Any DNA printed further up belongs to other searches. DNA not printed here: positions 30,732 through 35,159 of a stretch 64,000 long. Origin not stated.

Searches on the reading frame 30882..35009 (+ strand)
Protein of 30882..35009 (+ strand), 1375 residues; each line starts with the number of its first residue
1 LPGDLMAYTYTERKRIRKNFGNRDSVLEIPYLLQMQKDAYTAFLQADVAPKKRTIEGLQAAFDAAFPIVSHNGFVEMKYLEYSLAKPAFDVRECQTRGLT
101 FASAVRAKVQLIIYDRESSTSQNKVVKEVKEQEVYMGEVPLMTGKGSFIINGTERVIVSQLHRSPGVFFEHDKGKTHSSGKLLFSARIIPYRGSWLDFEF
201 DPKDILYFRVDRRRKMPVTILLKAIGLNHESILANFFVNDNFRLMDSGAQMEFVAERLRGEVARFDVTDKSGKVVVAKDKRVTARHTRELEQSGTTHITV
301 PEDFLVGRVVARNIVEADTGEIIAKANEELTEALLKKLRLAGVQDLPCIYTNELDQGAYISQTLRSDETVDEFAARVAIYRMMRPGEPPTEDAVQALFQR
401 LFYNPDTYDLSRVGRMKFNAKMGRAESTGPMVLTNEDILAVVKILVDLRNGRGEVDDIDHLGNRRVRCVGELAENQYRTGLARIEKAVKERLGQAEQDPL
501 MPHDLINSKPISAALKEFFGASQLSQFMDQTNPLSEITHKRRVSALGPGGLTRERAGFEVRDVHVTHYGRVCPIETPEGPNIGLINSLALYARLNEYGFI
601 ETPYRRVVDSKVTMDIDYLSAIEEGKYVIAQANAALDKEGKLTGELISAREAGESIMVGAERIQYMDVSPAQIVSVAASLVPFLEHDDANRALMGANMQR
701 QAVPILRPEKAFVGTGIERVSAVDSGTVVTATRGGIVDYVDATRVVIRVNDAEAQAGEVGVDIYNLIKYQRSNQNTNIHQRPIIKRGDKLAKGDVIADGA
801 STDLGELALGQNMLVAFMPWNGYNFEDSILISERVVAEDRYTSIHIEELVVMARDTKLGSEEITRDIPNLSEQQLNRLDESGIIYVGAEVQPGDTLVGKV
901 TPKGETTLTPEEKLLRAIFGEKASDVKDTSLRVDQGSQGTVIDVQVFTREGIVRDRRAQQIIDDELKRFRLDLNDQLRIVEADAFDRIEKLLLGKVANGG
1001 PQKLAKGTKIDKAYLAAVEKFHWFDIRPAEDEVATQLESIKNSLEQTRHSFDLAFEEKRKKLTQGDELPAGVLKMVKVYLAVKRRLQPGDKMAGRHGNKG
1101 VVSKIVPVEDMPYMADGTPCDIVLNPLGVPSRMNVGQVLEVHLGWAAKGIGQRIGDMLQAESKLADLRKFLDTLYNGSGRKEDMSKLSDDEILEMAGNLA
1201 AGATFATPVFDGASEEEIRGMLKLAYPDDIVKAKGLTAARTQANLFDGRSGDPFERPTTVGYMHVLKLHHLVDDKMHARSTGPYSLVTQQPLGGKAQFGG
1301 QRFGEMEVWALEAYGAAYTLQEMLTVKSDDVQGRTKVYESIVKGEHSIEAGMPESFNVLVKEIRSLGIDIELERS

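Call 56: search_protein_families(library=padloc, proteins=[window:30882-35009:+], max_evalue=0.001)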
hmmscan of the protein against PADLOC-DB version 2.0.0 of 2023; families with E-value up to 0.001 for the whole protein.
window:30882-35009:+ (1375 aa): 0 families

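Call 70: search_protein_families(library=pfam, proteins=[window:30882-35006:+], max_evalue=0.00001)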
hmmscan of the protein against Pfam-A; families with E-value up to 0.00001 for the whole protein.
window:30882-35006:+ (1375 aa): 6 families
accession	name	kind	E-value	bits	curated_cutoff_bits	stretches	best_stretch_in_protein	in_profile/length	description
PF00562.33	RNA_pol_Rpb2_6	-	6.5e-130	434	23.4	1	731-1297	2-373/373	RNA polymerase Rpb2, domain 6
PF04565.21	RNA_pol_Rpb2_3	-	2.8e-30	104.7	21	1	526-593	1-67/68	RNA polymerase Rpb2, domain 3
PF04560.25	RNA_pol_Rpb2_7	-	5.1e-29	101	32.1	1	1299-1373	1-85/87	RNA polymerase Rpb2, domain 7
PF04561.19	RNA_pol_Rpb2_2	-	7.6e-26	91.4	21.7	2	365-467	92-190/190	RNA polymerase Rpb2, domain 2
PF04563.20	RNA_pol_Rpb2_1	-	7.6e-25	88.1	28.2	1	32-512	2-202/203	RNA polymerase beta subunit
PF10385.14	RNA_pol_Rpb2_45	-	7.8e-25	87.1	28.2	1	604-669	1-66/66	RNA polymerase beta subunit external 1 domain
